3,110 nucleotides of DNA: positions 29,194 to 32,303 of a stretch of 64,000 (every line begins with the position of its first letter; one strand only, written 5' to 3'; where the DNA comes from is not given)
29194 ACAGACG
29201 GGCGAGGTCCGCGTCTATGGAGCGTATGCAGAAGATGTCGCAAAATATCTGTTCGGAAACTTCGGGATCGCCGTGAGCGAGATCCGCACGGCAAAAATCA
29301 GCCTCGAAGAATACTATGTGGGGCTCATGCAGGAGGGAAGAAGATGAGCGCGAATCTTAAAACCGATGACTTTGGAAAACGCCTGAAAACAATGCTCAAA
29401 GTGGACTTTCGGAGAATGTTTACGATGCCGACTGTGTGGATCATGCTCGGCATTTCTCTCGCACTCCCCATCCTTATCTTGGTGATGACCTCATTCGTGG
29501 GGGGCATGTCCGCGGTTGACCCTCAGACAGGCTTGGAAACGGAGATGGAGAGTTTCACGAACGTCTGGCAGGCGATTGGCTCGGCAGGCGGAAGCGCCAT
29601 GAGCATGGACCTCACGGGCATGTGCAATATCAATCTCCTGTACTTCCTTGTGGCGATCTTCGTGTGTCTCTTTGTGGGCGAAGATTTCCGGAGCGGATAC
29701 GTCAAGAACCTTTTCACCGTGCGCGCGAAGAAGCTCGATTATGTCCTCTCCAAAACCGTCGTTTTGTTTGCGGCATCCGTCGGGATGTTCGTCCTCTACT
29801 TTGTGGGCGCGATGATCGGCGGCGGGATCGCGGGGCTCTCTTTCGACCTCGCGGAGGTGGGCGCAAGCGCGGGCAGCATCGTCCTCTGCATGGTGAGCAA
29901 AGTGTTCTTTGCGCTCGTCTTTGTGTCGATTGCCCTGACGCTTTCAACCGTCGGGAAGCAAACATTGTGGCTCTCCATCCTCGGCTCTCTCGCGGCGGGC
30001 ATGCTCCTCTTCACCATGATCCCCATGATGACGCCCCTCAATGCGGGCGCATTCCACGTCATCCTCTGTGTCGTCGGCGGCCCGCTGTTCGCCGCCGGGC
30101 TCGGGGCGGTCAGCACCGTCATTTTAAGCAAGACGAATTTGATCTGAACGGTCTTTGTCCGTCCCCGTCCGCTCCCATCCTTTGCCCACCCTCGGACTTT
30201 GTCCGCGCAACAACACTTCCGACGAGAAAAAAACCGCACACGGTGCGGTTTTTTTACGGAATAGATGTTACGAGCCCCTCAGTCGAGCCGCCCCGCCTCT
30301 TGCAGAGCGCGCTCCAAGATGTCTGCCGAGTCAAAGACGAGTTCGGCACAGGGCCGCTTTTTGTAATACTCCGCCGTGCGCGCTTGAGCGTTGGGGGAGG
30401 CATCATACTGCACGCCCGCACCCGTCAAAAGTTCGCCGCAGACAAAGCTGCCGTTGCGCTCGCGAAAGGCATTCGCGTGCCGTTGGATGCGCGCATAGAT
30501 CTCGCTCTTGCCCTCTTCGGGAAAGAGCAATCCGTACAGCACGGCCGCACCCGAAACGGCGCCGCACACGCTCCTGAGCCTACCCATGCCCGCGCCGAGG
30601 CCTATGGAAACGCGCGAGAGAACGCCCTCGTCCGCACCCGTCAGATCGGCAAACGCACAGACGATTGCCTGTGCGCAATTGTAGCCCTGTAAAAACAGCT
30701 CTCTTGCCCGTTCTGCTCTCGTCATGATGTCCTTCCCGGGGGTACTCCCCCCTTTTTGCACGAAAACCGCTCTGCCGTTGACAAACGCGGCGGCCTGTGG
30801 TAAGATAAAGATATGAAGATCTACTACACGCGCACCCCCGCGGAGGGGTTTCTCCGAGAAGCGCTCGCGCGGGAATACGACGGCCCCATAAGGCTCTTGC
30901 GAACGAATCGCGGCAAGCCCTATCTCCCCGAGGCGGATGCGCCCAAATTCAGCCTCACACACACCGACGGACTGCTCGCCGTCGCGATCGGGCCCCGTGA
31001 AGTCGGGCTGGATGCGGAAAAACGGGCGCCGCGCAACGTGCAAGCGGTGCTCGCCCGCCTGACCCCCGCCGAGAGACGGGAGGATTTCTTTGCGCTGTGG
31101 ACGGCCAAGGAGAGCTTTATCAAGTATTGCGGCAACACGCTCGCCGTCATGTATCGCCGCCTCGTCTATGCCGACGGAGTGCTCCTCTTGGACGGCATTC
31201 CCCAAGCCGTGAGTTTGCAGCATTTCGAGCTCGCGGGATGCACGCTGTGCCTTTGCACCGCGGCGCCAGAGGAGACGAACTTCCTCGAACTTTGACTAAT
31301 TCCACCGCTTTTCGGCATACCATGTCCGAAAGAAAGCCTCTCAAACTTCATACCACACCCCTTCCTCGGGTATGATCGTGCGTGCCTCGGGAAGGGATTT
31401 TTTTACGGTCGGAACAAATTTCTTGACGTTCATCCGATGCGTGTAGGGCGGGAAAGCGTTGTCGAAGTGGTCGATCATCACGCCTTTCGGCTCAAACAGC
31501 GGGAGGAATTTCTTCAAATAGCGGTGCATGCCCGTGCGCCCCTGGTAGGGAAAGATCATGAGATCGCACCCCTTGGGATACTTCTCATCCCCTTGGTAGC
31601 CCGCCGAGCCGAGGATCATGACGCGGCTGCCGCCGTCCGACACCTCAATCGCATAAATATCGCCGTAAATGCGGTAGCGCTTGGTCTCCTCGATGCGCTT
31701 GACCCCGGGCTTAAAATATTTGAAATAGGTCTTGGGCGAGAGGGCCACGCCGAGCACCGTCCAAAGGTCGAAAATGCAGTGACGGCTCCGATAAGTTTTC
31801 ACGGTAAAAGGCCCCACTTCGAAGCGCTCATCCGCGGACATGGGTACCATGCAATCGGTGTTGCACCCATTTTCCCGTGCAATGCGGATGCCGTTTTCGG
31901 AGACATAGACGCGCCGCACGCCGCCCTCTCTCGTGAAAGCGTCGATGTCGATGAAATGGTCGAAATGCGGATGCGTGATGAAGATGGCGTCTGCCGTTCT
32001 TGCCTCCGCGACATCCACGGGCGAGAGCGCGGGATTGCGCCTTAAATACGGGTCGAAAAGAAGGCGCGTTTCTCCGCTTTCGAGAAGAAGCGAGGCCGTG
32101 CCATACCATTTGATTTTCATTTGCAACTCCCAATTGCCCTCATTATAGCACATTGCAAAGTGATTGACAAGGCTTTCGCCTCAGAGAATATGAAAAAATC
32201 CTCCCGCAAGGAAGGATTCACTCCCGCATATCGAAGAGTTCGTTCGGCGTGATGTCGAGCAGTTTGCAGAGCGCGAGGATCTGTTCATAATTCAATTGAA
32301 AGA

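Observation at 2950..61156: Hyper-abundant word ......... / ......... (extended YACC-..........-S) in 3' UTRs and, always in one reading frame, inside unrelated genes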

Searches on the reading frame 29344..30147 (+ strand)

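Call 33: search_protein_families(library=pfam, proteins=[window:29344-30147:+])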
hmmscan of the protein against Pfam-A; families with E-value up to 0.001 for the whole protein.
window:29344-30147:+ (267 aa): 1 family
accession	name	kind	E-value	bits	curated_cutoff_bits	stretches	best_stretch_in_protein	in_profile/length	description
PF12730.13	ABC2_membrane_4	-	1.2e-05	25.8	27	1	29-213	13-170/179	ABC-2 family transporter protein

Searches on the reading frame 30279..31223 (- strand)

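Call 33: search_protein_families(library=pfam, proteins=[window:30279-31223:-])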
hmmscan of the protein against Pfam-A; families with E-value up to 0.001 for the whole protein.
window:30279-31223:- (314 aa): 1 family
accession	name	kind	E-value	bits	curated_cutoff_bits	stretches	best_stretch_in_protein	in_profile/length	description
PF09719.15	C_GCAxxG_C_C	-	2e-29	102.5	27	1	181-305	1-117/118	Putative redox-active protein (C_GCAxxG_C_C)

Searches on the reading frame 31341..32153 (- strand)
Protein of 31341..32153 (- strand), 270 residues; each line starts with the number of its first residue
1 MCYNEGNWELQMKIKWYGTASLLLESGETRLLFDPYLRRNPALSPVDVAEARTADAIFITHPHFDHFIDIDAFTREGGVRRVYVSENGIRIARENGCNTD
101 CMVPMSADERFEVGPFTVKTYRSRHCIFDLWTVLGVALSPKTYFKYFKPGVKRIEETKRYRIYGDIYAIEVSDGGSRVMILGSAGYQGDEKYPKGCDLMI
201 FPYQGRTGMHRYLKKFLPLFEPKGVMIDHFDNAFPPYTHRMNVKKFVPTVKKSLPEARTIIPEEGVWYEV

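Call 10: search_protein_families(library=pfam, proteins=[window:31341-32153:-])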
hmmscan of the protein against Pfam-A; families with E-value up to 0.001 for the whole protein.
window:31341-32153:- (270 aa): 3 families
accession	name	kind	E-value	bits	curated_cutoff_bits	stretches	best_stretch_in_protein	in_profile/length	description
PF12706.13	Lactamase_B_2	-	3.2e-11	43.6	27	1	29-139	1-131/200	Beta-lactamase superfamily domain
PF00753.33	Lactamase_B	-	8e-08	32.9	22.7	1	17-87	4-77/196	Metallo-beta-lactamase superfamily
PF13483.12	Lactamase_B_3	-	8.1e-08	32.8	24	1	13-68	1-51/160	Beta-lactamase superfamily domain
